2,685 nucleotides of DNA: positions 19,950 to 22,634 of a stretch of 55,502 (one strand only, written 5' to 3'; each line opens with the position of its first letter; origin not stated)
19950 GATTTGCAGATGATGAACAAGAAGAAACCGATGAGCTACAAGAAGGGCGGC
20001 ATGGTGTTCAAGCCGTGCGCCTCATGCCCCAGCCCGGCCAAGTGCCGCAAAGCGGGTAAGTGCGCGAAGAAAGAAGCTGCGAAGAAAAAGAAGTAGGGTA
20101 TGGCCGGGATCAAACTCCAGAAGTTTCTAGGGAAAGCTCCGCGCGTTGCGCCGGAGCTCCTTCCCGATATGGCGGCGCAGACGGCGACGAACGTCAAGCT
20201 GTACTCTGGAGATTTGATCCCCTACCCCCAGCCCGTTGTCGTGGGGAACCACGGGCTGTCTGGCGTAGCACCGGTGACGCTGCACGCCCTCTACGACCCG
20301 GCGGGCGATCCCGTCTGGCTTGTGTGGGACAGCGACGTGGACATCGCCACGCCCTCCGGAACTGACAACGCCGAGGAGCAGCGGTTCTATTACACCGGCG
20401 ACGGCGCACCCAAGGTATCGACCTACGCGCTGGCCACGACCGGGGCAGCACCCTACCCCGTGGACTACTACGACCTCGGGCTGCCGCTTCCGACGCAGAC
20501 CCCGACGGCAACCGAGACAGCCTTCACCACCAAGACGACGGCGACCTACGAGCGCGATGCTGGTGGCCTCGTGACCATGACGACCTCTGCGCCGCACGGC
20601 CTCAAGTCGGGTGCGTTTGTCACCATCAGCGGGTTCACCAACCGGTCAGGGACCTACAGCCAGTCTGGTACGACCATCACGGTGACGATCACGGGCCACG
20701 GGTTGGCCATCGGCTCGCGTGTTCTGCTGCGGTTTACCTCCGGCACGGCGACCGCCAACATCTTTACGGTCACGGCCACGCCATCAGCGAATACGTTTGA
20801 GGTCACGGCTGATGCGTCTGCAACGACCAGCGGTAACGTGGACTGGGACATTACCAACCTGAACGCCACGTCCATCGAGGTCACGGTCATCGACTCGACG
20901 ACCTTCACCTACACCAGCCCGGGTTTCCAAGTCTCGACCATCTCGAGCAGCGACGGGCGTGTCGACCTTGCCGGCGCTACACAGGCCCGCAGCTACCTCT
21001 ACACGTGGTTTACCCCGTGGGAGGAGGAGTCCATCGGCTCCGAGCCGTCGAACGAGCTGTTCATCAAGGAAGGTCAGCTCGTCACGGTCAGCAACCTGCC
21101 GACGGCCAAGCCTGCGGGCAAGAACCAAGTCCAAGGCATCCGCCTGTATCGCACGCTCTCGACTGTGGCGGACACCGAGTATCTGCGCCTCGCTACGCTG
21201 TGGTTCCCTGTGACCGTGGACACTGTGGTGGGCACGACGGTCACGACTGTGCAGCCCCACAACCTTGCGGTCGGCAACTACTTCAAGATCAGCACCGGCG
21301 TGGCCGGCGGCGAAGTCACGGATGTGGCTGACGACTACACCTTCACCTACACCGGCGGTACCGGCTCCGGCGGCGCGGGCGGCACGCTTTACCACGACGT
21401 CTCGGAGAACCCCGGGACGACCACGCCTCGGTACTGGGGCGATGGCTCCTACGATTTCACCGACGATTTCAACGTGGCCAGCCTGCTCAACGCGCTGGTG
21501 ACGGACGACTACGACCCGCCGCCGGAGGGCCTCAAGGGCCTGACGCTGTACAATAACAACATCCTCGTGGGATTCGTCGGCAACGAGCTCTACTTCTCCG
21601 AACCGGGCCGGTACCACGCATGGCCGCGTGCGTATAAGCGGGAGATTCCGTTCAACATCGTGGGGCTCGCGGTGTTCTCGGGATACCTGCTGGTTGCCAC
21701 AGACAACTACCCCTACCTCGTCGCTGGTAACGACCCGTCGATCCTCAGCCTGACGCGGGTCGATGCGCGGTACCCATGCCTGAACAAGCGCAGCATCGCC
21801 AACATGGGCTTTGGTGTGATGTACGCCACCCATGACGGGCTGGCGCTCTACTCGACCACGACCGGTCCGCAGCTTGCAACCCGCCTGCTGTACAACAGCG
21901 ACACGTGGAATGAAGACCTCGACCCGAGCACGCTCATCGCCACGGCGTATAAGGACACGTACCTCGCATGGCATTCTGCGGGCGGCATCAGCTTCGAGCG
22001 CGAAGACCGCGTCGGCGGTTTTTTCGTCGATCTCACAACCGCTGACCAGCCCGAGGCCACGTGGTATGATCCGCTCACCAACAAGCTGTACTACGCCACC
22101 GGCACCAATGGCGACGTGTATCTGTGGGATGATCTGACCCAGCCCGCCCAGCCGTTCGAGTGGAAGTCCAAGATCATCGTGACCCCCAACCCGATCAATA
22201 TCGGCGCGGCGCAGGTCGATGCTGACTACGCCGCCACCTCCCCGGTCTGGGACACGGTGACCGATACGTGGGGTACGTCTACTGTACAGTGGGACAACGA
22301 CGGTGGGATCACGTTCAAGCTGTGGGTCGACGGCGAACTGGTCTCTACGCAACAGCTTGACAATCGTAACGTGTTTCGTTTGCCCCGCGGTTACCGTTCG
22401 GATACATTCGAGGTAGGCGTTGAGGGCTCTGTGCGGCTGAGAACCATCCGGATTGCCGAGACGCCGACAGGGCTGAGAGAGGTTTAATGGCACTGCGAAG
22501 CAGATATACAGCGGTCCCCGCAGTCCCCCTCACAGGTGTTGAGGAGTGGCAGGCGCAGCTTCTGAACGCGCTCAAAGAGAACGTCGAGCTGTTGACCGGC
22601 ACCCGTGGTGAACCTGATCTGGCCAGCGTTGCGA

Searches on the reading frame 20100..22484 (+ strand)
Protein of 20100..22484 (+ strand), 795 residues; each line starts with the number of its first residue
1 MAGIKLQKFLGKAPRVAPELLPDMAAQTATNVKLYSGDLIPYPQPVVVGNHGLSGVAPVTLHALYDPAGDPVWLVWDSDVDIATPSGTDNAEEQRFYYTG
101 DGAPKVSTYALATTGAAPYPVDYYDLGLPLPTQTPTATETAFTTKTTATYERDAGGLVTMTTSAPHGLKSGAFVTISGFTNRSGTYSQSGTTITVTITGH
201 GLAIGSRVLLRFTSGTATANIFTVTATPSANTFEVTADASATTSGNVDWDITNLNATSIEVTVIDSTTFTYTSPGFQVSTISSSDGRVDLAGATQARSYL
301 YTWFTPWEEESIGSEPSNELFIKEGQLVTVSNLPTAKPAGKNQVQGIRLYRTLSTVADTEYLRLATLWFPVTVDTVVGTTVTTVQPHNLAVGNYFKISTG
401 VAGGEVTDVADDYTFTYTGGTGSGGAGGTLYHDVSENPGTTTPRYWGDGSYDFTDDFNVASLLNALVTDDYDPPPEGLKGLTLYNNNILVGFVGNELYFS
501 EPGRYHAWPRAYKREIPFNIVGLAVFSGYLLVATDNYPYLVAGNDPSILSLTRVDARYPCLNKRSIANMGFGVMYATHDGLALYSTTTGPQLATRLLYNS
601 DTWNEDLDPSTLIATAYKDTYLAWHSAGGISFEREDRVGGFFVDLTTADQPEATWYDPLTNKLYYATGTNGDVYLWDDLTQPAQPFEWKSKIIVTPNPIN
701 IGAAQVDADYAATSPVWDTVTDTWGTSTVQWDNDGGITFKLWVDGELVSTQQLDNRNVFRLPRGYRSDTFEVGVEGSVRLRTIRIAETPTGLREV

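Call 11: search_protein_families(library=phrogs, proteins=[window:20100-22484:+], max_evalue=0.001)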
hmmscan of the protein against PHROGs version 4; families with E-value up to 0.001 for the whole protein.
window:20100-22484:+ (795 aa): 3 families
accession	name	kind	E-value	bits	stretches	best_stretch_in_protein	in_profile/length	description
phrog_511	-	head and packaging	2.8e-116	390.9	2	452-795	539-861/862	internal virion protein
phrog_17680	-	unknown function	1.5e-27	98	2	1-145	1-138/356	-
phrog_4636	-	tail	5.8e-05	22.7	1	180-266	429-517/763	tail spike protein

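Call 37: search_solved_structures(query=window:20100-22484:+, max_evalue=0.01)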
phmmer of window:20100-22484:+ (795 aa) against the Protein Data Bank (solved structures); distinct sequences matched with E-value up to 0.01: 1.
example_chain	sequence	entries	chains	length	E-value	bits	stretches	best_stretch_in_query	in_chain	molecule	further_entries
8jov_A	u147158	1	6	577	1.5e-54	188.9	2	464-713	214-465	Virion-associated phage protein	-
